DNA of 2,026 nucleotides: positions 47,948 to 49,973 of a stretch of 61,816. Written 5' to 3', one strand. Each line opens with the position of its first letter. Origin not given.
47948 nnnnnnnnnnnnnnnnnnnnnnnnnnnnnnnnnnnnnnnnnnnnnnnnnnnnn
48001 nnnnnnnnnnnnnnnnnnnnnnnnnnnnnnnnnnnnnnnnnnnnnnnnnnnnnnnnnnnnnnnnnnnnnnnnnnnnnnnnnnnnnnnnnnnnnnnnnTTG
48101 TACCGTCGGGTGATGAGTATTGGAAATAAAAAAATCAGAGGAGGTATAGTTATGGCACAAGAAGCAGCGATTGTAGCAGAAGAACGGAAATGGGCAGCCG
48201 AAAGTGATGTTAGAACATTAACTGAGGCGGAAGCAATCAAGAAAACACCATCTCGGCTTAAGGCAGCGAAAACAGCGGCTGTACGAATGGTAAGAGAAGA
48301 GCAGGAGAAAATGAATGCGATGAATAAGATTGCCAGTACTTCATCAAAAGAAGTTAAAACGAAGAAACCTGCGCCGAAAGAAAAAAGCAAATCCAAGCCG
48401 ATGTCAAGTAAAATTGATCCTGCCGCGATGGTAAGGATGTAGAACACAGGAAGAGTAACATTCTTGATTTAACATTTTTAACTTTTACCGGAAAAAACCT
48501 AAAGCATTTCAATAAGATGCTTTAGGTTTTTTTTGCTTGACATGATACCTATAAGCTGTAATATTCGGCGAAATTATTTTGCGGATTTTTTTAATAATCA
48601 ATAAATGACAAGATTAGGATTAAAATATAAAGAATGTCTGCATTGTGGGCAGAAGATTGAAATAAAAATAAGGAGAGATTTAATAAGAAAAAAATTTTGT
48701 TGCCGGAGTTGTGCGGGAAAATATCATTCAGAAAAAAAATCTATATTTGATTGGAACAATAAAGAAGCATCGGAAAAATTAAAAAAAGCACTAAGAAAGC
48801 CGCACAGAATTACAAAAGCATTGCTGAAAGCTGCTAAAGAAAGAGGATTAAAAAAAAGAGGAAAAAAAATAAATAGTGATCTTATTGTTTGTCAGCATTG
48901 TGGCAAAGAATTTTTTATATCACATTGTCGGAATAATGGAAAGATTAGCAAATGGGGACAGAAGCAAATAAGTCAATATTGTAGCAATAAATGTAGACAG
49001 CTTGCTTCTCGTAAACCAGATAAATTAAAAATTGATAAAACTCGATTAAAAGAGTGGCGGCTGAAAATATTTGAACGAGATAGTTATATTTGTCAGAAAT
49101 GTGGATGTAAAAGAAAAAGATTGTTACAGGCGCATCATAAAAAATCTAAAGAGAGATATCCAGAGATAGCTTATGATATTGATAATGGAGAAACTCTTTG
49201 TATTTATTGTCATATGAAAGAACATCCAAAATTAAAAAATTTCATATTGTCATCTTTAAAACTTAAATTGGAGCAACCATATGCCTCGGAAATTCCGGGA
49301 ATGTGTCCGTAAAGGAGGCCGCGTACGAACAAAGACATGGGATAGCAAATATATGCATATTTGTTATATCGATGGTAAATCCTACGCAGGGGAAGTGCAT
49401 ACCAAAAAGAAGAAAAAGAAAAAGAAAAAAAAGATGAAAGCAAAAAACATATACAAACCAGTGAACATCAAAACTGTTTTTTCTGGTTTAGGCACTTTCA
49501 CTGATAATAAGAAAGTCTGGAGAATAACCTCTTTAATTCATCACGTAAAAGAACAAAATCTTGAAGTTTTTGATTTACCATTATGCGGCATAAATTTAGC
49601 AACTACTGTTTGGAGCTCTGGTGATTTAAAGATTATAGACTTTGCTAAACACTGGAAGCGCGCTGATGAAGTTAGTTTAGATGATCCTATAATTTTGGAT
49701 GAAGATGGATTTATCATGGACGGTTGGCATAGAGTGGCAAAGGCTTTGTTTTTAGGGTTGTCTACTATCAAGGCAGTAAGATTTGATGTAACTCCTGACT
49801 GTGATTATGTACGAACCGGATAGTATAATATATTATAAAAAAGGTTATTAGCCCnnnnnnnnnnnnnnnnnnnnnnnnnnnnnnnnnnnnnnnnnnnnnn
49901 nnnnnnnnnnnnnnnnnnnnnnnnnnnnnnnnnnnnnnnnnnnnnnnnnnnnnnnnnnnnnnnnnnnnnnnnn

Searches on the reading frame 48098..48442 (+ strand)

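Call 74: search_protein_families(library=pfam, proteins=[window:48098-48442:+], max_evalue=1)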
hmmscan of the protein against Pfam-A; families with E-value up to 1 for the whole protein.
window:48098-48442:+ (114 aa): 1 family
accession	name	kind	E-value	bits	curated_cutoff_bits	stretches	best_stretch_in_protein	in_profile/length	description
PF13982.11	YbfN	-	0.066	14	27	1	49-97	5-53/88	YbfN-like lipoprotein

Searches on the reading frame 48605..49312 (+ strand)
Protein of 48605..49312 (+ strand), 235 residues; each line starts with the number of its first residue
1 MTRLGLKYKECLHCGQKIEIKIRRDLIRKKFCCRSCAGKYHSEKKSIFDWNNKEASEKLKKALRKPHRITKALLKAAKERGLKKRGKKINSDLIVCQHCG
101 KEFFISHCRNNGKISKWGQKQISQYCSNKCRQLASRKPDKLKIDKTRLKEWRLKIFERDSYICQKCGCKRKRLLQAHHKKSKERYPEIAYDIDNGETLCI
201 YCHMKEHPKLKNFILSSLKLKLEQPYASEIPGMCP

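Call 7: search_protein_families(library=pfam, proteins=[window:48605-49312:+], max_evalue=0.01)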
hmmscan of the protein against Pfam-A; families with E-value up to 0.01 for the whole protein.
window:48605-49312:+ (235 aa): 1 family
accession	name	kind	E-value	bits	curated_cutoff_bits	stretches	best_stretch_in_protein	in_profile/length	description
PF01844.29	HNH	-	3.2e-07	30.8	21.4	1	163-208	1-46/47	HNH endonuclease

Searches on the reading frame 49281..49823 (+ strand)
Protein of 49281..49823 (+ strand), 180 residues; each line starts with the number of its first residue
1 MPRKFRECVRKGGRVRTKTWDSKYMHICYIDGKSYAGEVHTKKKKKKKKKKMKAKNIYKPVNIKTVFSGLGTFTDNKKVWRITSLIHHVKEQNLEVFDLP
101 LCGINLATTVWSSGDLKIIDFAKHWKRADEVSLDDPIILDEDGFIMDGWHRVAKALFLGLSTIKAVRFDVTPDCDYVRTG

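Call 7: search_protein_families(library=pfam, proteins=[window:49281-49823:+], max_evalue=0.01)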
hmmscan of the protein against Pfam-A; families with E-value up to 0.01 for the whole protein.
window:49281-49823:+ (180 aa): 0 families

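Call 74: search_protein_families(library=pfam, proteins=[window:49281-49823:+], max_evalue=1)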
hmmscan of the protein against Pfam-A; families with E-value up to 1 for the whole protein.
window:49281-49823:+ (180 aa): 3 families
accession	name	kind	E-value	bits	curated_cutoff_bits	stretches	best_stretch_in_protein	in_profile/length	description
PF00194.26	Carb_anhydrase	-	0.029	14.4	27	1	30-95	100-165/254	Eukaryotic-type carbonic anhydrase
PF25316.1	TAF2_3rd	-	0.039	14.8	27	1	15-56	41-82/120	TAF2 Ig-like domain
PF11195.14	Tad2-like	-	0.1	13.6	25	1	8-40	9-41/73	Thoeris anti-defense 2-like domain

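Call 84: search_protein_families(library=phrogs, proteins=[window:49281-49823:+], max_evalue=0.001)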
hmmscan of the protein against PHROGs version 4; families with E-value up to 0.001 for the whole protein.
window:49281-49823:+ (180 aa): 1 family
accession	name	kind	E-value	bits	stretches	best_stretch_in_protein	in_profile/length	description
phrog_17560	-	unknown function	3.5e-12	47.7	1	71-168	12-104/119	-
